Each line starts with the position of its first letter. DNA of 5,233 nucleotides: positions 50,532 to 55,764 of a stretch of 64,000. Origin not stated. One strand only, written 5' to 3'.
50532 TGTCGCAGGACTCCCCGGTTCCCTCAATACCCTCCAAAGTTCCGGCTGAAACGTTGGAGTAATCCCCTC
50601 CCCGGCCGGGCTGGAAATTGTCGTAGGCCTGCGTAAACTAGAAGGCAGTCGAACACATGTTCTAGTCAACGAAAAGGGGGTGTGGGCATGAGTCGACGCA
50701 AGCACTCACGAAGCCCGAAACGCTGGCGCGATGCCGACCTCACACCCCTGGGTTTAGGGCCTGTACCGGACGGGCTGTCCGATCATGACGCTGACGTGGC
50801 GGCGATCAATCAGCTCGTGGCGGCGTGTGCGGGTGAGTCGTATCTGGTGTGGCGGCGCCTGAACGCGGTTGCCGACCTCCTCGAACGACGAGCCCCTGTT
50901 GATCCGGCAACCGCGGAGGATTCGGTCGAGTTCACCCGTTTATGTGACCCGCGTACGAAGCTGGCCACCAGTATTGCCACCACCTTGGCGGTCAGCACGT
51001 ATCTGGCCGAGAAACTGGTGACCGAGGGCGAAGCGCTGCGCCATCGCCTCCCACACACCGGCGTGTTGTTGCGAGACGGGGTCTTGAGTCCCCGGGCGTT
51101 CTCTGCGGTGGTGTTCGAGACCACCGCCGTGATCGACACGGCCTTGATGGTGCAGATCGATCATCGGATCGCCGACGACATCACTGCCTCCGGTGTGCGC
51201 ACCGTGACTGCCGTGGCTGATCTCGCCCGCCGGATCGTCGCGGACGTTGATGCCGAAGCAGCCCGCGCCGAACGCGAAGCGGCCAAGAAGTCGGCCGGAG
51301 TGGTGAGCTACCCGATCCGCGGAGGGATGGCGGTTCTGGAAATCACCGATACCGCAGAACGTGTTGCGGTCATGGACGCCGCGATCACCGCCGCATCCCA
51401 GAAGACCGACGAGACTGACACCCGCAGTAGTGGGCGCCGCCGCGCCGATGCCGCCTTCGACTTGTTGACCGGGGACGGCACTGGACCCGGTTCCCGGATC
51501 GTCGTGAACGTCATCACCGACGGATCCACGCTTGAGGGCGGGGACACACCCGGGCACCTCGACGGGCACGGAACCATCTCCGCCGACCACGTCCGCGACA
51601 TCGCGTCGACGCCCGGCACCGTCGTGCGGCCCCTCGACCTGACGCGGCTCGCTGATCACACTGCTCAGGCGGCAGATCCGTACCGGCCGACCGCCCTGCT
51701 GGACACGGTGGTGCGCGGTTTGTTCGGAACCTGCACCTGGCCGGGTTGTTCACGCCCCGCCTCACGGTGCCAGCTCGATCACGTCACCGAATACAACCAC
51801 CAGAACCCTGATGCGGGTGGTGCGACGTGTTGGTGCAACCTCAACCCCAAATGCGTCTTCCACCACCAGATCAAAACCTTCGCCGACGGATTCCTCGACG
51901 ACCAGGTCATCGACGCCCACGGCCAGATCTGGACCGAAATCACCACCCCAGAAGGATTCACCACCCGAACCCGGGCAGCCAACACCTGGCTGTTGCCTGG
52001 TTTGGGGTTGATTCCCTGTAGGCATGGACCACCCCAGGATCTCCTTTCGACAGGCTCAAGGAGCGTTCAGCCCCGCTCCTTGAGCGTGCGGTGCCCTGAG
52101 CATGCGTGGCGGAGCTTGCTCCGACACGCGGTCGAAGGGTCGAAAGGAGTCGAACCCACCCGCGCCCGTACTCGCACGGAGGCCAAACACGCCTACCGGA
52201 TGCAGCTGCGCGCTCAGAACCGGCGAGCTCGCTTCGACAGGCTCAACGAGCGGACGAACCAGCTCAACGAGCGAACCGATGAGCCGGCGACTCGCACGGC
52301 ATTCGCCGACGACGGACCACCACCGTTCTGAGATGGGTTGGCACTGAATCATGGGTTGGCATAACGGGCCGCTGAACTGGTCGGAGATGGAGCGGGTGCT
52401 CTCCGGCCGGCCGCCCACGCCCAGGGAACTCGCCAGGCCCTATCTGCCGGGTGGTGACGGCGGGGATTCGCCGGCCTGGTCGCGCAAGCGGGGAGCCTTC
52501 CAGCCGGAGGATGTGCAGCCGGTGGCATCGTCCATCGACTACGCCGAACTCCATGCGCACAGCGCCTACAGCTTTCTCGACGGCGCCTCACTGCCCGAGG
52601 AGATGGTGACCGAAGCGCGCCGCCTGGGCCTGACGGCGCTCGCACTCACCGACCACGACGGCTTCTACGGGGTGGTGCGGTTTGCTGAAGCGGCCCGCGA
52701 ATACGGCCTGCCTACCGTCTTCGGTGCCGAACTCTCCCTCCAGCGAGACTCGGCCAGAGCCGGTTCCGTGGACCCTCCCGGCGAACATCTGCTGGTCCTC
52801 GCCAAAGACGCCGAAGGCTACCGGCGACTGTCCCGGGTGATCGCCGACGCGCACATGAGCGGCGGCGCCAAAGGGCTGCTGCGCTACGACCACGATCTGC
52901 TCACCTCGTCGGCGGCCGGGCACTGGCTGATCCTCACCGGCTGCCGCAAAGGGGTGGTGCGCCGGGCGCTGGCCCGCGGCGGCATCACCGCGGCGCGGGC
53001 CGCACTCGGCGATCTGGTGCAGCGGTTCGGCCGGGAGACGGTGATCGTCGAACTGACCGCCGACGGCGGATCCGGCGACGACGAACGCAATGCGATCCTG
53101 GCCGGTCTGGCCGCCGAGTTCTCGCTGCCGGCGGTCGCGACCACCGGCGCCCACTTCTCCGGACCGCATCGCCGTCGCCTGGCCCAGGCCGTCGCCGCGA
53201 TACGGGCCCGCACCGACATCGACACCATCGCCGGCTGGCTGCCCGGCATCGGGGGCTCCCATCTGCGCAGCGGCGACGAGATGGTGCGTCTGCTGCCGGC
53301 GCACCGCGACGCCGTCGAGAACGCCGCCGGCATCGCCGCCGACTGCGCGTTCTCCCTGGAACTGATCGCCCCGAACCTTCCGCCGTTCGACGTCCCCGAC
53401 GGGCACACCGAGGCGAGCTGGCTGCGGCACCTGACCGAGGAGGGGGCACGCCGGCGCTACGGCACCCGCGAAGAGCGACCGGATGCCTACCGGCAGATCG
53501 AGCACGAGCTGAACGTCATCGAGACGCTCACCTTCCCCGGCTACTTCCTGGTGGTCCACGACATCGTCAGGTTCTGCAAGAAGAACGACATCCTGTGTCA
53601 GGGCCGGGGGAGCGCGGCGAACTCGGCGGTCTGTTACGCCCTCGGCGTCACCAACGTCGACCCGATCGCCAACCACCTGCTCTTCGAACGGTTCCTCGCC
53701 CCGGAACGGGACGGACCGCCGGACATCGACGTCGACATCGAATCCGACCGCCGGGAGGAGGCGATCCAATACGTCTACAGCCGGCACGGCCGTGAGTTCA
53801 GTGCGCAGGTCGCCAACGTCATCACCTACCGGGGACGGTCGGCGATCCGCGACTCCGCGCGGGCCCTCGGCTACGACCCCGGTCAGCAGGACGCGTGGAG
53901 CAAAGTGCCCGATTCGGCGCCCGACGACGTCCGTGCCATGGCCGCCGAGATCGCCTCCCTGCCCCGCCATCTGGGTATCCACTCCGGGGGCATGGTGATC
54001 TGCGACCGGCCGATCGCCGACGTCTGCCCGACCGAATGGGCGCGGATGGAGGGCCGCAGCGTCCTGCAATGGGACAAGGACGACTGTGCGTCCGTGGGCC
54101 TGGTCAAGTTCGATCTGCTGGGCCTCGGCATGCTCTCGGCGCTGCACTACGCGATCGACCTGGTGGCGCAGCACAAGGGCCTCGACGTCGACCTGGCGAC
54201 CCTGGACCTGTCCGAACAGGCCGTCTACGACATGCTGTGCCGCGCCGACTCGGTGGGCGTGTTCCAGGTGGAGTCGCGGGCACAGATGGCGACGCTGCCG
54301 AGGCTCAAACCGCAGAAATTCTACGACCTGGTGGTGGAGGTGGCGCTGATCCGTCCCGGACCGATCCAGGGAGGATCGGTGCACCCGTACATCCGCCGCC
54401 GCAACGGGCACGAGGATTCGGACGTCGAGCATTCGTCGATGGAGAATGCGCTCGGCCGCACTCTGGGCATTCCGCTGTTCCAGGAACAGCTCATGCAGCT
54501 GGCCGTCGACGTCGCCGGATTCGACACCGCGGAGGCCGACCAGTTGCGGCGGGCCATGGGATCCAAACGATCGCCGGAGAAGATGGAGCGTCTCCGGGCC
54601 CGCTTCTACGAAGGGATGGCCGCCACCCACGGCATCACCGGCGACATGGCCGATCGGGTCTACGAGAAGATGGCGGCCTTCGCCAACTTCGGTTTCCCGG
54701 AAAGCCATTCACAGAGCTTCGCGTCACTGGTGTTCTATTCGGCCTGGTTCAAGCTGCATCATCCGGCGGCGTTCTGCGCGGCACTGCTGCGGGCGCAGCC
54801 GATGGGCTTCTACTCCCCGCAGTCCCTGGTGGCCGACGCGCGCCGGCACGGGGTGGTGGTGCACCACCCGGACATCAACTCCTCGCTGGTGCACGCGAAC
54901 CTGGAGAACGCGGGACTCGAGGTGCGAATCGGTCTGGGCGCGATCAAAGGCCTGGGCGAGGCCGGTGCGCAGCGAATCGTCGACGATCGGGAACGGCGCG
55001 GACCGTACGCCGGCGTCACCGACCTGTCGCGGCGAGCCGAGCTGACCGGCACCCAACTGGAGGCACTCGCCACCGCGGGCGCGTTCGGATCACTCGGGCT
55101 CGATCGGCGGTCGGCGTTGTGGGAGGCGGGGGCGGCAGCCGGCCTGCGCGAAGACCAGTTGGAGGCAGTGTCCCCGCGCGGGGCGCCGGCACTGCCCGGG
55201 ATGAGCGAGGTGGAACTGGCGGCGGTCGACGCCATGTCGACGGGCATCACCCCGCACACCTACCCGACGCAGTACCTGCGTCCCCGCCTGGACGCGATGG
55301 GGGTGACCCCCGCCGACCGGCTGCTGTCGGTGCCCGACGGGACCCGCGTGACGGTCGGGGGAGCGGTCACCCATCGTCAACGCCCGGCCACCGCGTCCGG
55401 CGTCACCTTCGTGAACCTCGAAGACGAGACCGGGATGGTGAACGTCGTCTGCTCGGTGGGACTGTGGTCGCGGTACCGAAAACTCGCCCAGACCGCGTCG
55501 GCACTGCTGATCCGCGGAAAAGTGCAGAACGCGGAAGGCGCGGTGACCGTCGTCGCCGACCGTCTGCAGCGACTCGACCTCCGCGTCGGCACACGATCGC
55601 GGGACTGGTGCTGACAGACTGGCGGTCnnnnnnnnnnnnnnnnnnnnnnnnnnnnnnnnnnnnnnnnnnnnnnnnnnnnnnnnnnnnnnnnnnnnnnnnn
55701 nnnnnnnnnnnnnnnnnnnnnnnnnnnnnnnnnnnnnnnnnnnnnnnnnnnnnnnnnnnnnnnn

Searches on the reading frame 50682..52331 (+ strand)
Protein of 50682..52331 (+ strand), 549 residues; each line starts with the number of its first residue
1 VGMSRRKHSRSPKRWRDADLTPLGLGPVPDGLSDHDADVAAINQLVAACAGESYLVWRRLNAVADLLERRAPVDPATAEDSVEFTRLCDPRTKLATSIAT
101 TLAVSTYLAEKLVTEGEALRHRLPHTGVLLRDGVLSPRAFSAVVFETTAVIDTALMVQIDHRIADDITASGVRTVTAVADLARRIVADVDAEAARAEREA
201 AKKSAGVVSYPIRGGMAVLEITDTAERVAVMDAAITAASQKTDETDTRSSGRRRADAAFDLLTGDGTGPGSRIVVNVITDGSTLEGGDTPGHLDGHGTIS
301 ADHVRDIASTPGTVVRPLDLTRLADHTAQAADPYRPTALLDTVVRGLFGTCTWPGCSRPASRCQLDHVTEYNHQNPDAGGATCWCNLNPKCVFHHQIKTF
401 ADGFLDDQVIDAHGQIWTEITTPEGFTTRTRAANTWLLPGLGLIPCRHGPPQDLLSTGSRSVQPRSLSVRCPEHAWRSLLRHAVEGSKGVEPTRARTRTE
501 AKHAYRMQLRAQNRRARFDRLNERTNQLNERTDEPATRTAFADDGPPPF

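Call 91: search_protein_families(library=pfam, proteins=[window:50682-52331:+], max_evalue=0.001)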
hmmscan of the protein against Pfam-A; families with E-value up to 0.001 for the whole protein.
window:50682-52331:+ (549 aa): 1 family
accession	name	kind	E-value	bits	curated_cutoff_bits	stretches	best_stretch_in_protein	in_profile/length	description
PF02720.22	DUF222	-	7.6e-20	71.9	24.4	1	54-312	8-273/306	Domain of unknown function (DUF222)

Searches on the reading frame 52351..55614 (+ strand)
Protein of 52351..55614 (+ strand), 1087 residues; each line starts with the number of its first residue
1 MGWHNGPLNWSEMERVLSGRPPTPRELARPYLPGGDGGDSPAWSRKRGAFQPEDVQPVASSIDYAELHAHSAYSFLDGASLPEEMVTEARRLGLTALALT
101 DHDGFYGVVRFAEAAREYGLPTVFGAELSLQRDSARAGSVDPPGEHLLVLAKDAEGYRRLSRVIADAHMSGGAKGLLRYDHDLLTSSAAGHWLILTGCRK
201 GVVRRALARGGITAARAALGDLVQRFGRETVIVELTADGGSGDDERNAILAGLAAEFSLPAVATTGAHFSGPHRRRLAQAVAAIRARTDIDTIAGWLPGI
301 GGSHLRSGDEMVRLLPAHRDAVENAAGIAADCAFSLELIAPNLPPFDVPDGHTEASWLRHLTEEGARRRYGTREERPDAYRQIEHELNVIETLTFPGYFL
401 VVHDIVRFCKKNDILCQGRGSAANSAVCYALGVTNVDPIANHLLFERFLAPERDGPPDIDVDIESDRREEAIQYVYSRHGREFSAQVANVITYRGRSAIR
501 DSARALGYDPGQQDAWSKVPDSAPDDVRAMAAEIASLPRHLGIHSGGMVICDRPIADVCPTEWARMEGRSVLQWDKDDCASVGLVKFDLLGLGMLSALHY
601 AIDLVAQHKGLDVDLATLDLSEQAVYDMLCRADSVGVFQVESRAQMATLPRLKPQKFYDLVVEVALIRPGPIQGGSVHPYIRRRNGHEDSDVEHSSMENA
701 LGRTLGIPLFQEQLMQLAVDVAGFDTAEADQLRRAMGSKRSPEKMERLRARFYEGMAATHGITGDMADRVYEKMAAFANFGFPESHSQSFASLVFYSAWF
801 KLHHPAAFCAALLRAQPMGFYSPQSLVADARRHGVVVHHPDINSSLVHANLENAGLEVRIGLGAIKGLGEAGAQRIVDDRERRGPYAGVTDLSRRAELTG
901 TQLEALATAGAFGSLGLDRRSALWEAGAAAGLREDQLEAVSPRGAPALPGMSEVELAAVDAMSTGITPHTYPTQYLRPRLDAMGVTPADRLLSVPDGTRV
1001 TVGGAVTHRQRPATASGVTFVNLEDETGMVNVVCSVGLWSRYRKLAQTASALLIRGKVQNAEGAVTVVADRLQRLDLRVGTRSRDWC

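Call 6: search_protein_families(library=pfam, proteins=[window:52351-55614:+], max_evalue=0.01)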
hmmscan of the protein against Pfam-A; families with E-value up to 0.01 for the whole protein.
window:52351-55614:+ (1087 aa): 7 families
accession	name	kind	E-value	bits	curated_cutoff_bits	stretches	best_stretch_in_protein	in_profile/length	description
PF07733.18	DNA_pol3_alpha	-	5.4e-79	265.9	23.9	2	356-521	1-166/260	Bacterial DNA polymerase III alpha NTPase domain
PF17657.6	DNA_pol3_finger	-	1.6e-56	190.6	22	1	594-758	1-164/166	Bacterial DNA polymerase III alpha subunit finger domain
PF02811.25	PHP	-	2e-30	106.7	26.4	1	66-236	1-162/164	PHP domain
PF14579.12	HHH_6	-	1.6e-23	83.1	25.6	1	834-921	1-89/90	Helix-hairpin-helix motif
PF01336.31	tRNA_anti-codon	-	8.8e-10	38.8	27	1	1000-1073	1-73/75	OB-fold nucleic acid binding domain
PF12836.13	HHH_3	-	0.00025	21.5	27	1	863-907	17-61/65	Helix-hairpin-helix motif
PF03934.19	T2SSK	-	0.00029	21.6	24.2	0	865-904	15-53/63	Type II secretion system (T2SS), protein K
